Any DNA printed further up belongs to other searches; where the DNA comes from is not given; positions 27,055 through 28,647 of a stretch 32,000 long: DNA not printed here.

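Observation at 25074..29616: cooS / HAO-like octahaem cytochrome / CBS / HPP on one strand: candidate undescribed CO (or ferredoxin) to nitrogen-oxide module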

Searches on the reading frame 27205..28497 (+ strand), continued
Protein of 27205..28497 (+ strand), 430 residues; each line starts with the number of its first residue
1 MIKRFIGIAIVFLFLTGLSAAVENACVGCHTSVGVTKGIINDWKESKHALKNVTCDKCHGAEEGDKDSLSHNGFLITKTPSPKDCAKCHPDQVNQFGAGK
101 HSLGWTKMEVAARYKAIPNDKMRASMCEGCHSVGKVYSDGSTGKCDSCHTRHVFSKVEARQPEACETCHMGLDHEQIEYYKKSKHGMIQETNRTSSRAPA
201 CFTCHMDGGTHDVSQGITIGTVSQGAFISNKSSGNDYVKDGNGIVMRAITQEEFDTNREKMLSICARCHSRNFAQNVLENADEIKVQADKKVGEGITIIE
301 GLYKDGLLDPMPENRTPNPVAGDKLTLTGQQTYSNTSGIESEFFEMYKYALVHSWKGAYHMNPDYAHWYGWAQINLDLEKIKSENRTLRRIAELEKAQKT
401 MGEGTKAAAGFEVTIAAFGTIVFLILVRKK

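Call 22: find_related_loci(query=A1, collection=genome_contigs, flank=8000)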
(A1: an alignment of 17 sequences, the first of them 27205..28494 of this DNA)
Query A1 (430 aa) in genome_contigs; peptide patterns used: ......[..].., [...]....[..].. (x = any residue, [..] = any of these).
387 stretches matched a pattern; 355 encode a relative of the query (tblastn E <= 1e-3); the best 80 are kept; 80 distinct loci.
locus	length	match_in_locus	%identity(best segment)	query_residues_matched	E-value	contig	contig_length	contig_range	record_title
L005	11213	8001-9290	84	1-430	0e+0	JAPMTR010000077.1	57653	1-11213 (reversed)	MAG: Candidatus Methanoperedens sp. isolate Ig 1 Ig18389_08E140C01_z1_2020_scaffold_321, whole genome shotgun sequence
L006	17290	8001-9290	83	1-430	0e+0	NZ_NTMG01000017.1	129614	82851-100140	Candidatus Methanoperedens sp. BLZ2 CMPBLZ2contig_218, whole genome shotgun sequence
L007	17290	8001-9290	83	1-430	0e+0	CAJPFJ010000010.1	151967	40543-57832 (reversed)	Methanosarcinales archaeon isolate METP1 genome assembly, contig: CONTIG_10, whole genome shotgun sequence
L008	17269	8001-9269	84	1-430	0e+0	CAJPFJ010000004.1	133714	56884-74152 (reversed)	Methanosarcinales archaeon isolate METP1 genome assembly, contig: CONTIG_4, whole genome shotgun sequence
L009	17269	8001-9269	81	1-430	0e+0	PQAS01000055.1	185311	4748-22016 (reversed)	MAG: Candidatus Methanoperedenaceae archaeon isolate FeB_1 FeB1_55, whole genome shotgun sequence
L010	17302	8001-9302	72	1-422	0e+0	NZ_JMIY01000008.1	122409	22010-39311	Candidatus Methanoperedens nitroreducens strain ANME-2d ANME2D_Contig_8.8, whole genome shotgun sequence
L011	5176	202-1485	70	1-424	0e+0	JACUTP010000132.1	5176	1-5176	MAG: Candidatus Methanoperedenaceae archaeon isolate Kmv03 NODE_7454_length_5176_cov_104.487795, whole genome shotgun se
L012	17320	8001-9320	68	1-430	0e+0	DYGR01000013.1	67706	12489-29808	MAG TPA_asm: Candidatus Methanoperedens nitroreducens isolate BE2012_43_12 Afr_mines_BE2012_238_length_67706_cov_5_41227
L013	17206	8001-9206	65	1-430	0e+0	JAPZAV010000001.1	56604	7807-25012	MAG: Candidatus Methanoperedens sp. isolate RifSed_csp2_16ft_3_45_12 RifSed_csp2_16ft_3_scaffold_1008, whole genome shot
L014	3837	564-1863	69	1-423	0e+0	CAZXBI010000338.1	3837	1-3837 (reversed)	MAG TPA_asm: uncultured Syntrophorhabdus sp. isolate SRP302447_co4_432 genome assembly, contig: NODE_68101_length_3837_c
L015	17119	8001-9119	50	20-396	5e-124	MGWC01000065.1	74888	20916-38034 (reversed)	MAG: Euryarchaeota archaeon RBG_19FT_COMBO_56_21 rbg_19ft_combo_scaffold_99, whole genome shotgun sequence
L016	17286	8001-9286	71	1-424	0e+0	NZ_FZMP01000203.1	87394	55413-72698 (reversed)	Candidatus Methanoperedens nitroreducens isolate Mnv1, whole genome shotgun sequence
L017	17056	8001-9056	51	26-395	3e-119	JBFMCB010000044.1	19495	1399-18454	MAG: Chloroflexota bacterium isolate MAG180 MAG180_44, whole genome shotgun sequence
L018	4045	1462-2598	49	18-399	1e-119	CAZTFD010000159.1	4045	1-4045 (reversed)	MAG TPA_asm: uncultured Thermoplasmata archaeon isolate binchicken_co364_9 genome assembly, contig: NODE_52822_length_40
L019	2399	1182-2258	48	26-396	5e-118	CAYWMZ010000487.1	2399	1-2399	MAG TPA_asm: uncultured Desulfocapsa sp. isolate SRP128015_co3_85 genome assembly, contig: NODE_76489_length_2399_cov_4.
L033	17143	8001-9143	44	26-390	4e-104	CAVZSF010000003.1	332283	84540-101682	MAG: uncultured Thermoleophilia bacterium isolate MFD00905.bin.1.128 genome assembly, contig: contig_11881, whole genome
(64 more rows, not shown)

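Call 26: search_protein_families(library=pfam, proteins=[L033:157-759:+, L033:789-2657:+, L033:2884-5121:+, L033:5221-7713:+, L033:7896-9740:+, L033:10082-12238:+, L033:12565-13494:+], max_evalue=0.001)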
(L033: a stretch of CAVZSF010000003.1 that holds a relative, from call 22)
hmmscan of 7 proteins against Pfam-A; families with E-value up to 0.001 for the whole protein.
L033:157-759:+ (200 aa): 0 families

L033:789-2657:+ (622 aa): 1 family
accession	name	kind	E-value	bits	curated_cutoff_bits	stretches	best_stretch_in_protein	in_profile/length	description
PF03063.25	Prismane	-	1.9e-139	466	27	1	43-603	2-513/513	Prismane/CO dehydrogenase family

L033:2884-5121:+ (745 aa): 8 families
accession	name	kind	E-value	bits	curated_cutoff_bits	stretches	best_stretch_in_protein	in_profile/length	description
PF01170.24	UPF0020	-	7.9e-33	114.3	22.3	1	163-388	1-195/197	RMKL-like, methyltransferase domain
PF10672.15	Methyltrans_SAM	-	2.5e-28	99.6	27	1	506-705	48-241/286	S-adenosylmethionine-dependent methyltransferase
PF22020.1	RlmL_1st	-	2.2e-20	72.8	27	1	5-59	2-55/55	RlmL ferredoxin-like domain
PF02926.22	THUMP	-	2.2e-18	66.9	20.6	1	69-154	3-84/84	THUMP domain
PF03602.21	Cons_hypoth95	-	1.9e-08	34.6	24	1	576-661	36-122/182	Conserved hypothetical protein 95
PF05175.20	MTS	-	3.1e-06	27.4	23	0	597-667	45-113/170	Methyltransferase small domain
PF13649.12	Methyltransf_25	-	7.6e-05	23.8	27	0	598-658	14-70/97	Methyltransferase domain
PF08241.18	Methyltransf_11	-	0.0006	20.8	21.2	0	594-658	7-66/95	Methyltransferase domain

L033:5221-7713:+ (830 aa): 0 families

L033:7896-9740:+ (614 aa): 7 families
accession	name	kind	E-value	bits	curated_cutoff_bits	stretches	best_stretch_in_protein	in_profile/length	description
PF13447.11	Multi-haem_cyto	-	3.4e-24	86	21.9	1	61-328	2-265/269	Seven times multi-haem cytochrome CxxCH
PF14522.11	Cytochrome_C7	-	7.7e-11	42.1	24.8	1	33-91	13-66/67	Cytochrome c7 and related cytochrome c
PF18911.6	PKD_4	-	1e-10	42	27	1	426-497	11-77/85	PKD domain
PF13435.11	Cytochrome_C554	-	1.6e-10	42.2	20.8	0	172-227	1-64/84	Cytochrome c554 and c-prime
PF14537.11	Cytochrom_c3_2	-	3.3e-10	40.7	25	1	60-140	5-79/79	Cytochrome c3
PF09699.15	Paired_CXXCH_1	-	2.2e-07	30.9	20.6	0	150-178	6-37/41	Doubled CXXCH motif (Paired_CXXCH_1)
PF00801.26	PKD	-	2.1e-06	28.1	23.5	1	429-494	11-71/80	PKD domain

L033:10082-12238:+ (718 aa): 5 families
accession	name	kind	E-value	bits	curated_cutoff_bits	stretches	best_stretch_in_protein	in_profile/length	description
PF00326.27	Peptidase_S9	-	7.9e-50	169.7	22.6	1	495-702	3-211/213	Prolyl oligopeptidase family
PF20434.5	BD-FAE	-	1.9e-11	44.3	26.8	1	477-661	13-215/215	BD-FAE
PF01738.24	DLH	-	1.9e-06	28.1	21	1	543-686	84-194/217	Dienelactone hydrolase family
PF00135.34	COesterase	-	4.1e-05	23.2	27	1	474-568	100-195/515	Carboxylesterase family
PF02129.25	Peptidase_S15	-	0.00016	21.9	23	0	475-605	18-147/262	X-Pro dipeptidyl-peptidase (S15 family)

L033:12565-13494:+ (309 aa): 1 family
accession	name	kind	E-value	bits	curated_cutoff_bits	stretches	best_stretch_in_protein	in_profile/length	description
PF04055.27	Radical_SAM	-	7e-11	43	29.5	1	12-113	3-105/166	Radical SAM superfamily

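Call 46: search_protein_families(library=ncbifam, proteins=[window:27205-28497:+, L001:10413-10646:+], max_evalue=0.01)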
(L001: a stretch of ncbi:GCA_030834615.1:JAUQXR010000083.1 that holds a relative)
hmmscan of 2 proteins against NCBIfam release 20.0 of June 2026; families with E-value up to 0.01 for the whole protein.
window:27205-28497:+ (430 aa): 3 families
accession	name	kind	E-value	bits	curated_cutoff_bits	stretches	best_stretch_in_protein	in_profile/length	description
NF052343.1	hydrazine_HDH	equivalog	1.3e-30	106.4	900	1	24-396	117-489/564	hydrazine dehydrogenase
TIGR03508.1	decahem_SO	subfamily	6.4e-08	32.4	192.2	1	21-206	68-249/258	DmsE family decaheme c-type cytochrome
NF041198.1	UshA_like_PCGU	equivalog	1e-07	31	275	1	22-92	441-511/519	UshA-like (seleno)protein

L001:10413-10646:+ (77 aa): 13 families
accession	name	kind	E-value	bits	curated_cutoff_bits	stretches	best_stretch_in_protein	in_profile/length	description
NF058577.1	FdxA_fam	equivalog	5.8e-05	23.2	65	1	6-25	30-49/52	4Fe-4S ferredoxin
TIGR04105.1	FeFe_hydrog_B1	subfamily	0.00019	20.2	450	1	3-25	179-201/462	monomeric [FeFe] hydrogenase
TIGR02066.1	dsrB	equivalog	0.00025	20.1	341.5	1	3-38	205-240/341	dissimilatory-type sulfite reductase subunit beta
NF045763.1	PhenlGlyoxDHPadF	equivalog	0.0016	18.6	150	1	8-25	27-44/78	NADH-dependent phenylglyoxylate dehydrogenase subunit delta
TIGR02512.1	FeFe_hydrog_A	subfamily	0.0027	16.7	405.95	1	3-41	41-78/375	[FeFe] hydrogenase, group A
NF005503.0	PRK07118.1-2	equivalog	0.0031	16.8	252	1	7-34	162-190/292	RnfABCDGE type electron transport complex subunit B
NF041779.1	hetero_SS_HdrC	equivalog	0.0038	16.7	350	1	8-42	29-63/198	ferredoxin:CoB-CoM heterodisulfide reductase subunit HdrC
TIGR02936.1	fdxN_nitrog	equivalog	0.0042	17.2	80.55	1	7-26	16-35/91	ferredoxin III, nif-specific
TIGR01971.1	NuoI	subfamily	0.0062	16.1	113.05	0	6-26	75-95/121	NADH-quinone oxidoreductase, chain I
NF042909.1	FMH_DH_FwdF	exception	0.0065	15.6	375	0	5-26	287-308/336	tungsten-dependent formylmethanofuran dehydrogenase subunit FwdF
TIGR02179.1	PorD_KorD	subfamily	0.0066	16.5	60.05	0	9-35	22-48/78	2-oxoacid:acceptor oxidoreductase, delta subunit, pyruvate/2-ketoisovalerate family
NF040864.1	HgcB_ferredoxin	equivalog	0.0066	16.3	99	1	7-31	9-34/93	mercury methylation ferredoxin HgcB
NF004616.0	PRK05950.1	subfamily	0.0091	15.2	228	1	10-32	145-167/238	succinate dehydrogenase iron-sulfur subunit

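Call 65: predict_structure(alignment_id=A4)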
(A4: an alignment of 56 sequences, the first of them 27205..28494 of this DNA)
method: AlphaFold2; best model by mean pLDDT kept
length: 430 residues; sequences in the alignment: 56
mean_pLDDT: 84.6   pTM: 0.80
mean pLDDT of the five models: 84.6, 84.5, 83.0, 80.4, 72.5
residues with pLDDT >= 90: 191; 70-90: 175; 50-70: 55; < 50: 9
segments of 3 or more residues with pLDDT < 50: 18-20, 409-412
pLDDT, mean of each block of 10 residues (from residue 1): 73 63 75 79 80 83 85 84 86 89 92 93 92 89 72 64 78 86 86 69 63 84 88 94 96 94 87 95 97 98 97 93 92 87 95 93 94 98 98 93 59 54 69
secondary structure, 60 per line:
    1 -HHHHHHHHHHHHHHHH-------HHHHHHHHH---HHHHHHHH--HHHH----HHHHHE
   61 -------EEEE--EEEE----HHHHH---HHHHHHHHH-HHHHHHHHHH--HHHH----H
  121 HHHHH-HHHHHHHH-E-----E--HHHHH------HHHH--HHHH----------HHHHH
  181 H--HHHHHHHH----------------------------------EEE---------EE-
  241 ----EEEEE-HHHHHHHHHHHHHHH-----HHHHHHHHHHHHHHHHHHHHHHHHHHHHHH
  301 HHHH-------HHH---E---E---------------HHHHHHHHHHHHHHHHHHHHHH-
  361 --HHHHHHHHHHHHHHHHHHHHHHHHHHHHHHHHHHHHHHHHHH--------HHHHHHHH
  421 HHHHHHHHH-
elements in order: H2-17 H25-33 H37-44 H47-50 H55-59 E68-71 E74-77 H82-86 H90-98 H100-109 H112-115 H120-125 H127-134 H145-149 H156-159 H162-165 H176-181 H184-191 E226-228 E245-249 H251-265 H271-304 H338-359 H363-404 H413-429

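Call 67: fold_search(model_id=the predicted structure, library=pdb)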
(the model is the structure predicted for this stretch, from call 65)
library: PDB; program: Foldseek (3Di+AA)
matches with E <= 10: 75; with E <= 0.001: 11
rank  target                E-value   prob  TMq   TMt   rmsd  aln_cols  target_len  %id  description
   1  6h5l_A                2.4e-17  1.00  0.70  0.60   4.6       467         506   27  Kuenenia stuttgartiensis reducing HAO-like protein complex Kustc0457/Kustc0458 (released 2019-04-10)
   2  4n4j                  9.5e-15  1.00  0.66  0.58   6.1       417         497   26  Kuenenia stuttgartiensis hydroxylamine oxidoreductase (released 2013-12-11)
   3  1fgj_A                4.8e-14  1.00  0.68  0.59   4.4       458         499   24  X-RAY STRUCTURE OF HYDROXYLAMINE OXIDOREDUCTASE (released 1998-03-04)
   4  4n4m                  5.1e-14  1.00  0.67  0.59   5.1       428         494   26  Kuenenia stuttgartiensis hydroxylamine oxidoreductase soaked in phenyl hydrazine (released 2013-12-11)
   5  4n4n_E                6.2e-14  1.00  0.68  0.59   5.2       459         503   24  Nitrosomonas europea HAO (released 2013-12-11)
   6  4qo5                  6.9e-14  1.00  0.68  0.57   5.4       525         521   21  Hypothetical multiheme protein (released 2015-12-23)
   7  6hif_A                8.4e-14  1.00  0.67  0.55   4.1       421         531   27  Kuenenia stuttgartiensis hydrazine dehydrogenase complex (released 2019-04-17)
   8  4n4n_A                1.0e-13  1.00  0.68  0.59   5.1       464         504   24  Nitrosomonas europea HAO (released 2013-12-11)
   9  6hif_I                2.6e-13  1.00  0.66  0.54   4.1       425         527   26  Kuenenia stuttgartiensis hydrazine dehydrogenase complex (released 2019-04-17)
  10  6t5e                  2.8e-13  1.00  0.65  0.64   3.2       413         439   26  Hydroxylamine Oxidoreductase from Brocadia fulgida (released 2020-11-18)
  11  4fas_A                5.2e-13  1.00  0.68  0.59   4.6       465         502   24  Complex crystal structure of hydroxylamine oxidoreductase and NE1300 from Nitrosomonas europaea (released 2013-09-04)
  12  3f29_A                1.7e-02  0.80  0.30  0.26  18.1       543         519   13  Structure of the Thioalkalivibrio nitratireducens cytochrome c nitrite reductase in complex with sulfite (released 2008-12-09)
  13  3f29_B                2.7e-02  0.72  0.30  0.26  18.0       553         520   14  Structure of the Thioalkalivibrio nitratireducens cytochrome c nitrite reductase in complex with sulfite (released 2008-12-09)
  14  3sxq_B                3.0e-02  0.44  0.24  0.21  18.2       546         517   12  Structure of a hexameric multiheme c nitrite reductase from the extremophile bacterium Thiolkalivibrio paradoxus (released 2012-09-26)
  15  2ot4_A                5.0e-02  0.57  0.29  0.25  17.9       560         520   13  Structure of a hexameric multiheme c nitrite reductase from the extremophile bacterium Thiolkalivibrio nitratireducens (released 2008-04-08)
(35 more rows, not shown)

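Call 78: search_protein_families(library=pfam, proteins=[L016:9339-9587:+, L016:9580-10512:+, L016:10519-10782:+, L016:10779-11501:+, L013:12433-12783:+, L013:6992-7363:-, L013:5209-6096:-], max_evalue=0.001)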
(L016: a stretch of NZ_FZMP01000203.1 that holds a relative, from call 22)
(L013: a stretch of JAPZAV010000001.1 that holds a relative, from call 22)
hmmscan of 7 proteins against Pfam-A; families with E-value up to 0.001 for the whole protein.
L016:9339-9587:+ (82 aa): 1 family
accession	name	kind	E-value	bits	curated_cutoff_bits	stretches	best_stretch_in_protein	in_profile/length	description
PF01206.22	TusA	-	1.5e-19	70.1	28.6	1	9-78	2-70/70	Sulfurtransferase TusA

L016:9580-10512:+ (310 aa): 10 families
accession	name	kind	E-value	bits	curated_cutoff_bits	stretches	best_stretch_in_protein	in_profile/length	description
PF01077.27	NIR_SIR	-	5.3e-25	88.1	27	1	91-264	2-126/158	Nitrite and sulphite reductase 4Fe-4S domain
PF03460.22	NIR_SIR_ferr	-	1e-16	60.9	24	1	16-82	1-68/69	Nitrite/Sulfite reductase ferredoxin-like half domain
PF00037.32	Fer4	-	3e-10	39.9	21.1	2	161-183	2-24/24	4Fe-4S binding domain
PF12838.12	Fer4_7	-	1.3e-09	38.8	27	1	167-211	2-51/52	4Fe-4S dicluster domain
PF13237.11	Fer4_10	-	5.7e-09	36.2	25.5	2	164-209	6-53/53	4Fe-4S dicluster domain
PF12837.12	Fer4_6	-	1e-08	35.1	25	1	159-182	1-24/24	4Fe-4S binding domain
PF13187.11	Fer4_9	-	3.4e-07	30.6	27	1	167-211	2-50/52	4Fe-4S dicluster domain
PF12797.12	Fer4_2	-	1.6e-05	25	24.5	0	161-178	4-21/22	4Fe-4S binding domain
PF25160.1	LdpA_Fe-S-bd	-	0.00018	21.7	27.6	0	140-184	1-45/49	LdpA Fe-S cluster-binding domain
PF14697.11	Fer4_21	-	0.00056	20.4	35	0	139-182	13-57/59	4Fe-4S dicluster domain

L016:10519-10782:+ (87 aa): 0 families

L016:10779-11501:+ (240 aa): 2 families
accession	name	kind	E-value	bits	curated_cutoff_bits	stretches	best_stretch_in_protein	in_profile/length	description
PF04909.20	Amidohydro_2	-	2.2e-28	100.3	26.4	1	3-240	1-289/289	Amidohydrolase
PF01026.27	TatD_DNase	-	1.1e-07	31.9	27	1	3-211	1-211/253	TatD related DNase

L013:12433-12783:+ (116 aa): 0 families

L013:6992-7363:- (123 aa): 1 family
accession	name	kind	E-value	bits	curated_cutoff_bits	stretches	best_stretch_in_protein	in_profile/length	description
PF01850.27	PIN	-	4.5e-08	34.2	23.6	1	4-109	2-112/120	PIN domain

L013:5209-6096:- (295 aa): 1 family
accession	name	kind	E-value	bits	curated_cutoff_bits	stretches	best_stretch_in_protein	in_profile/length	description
PF00565.23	SNase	-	4.6e-08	33.9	21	1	38-211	2-107/107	Staphylococcal nuclease homologue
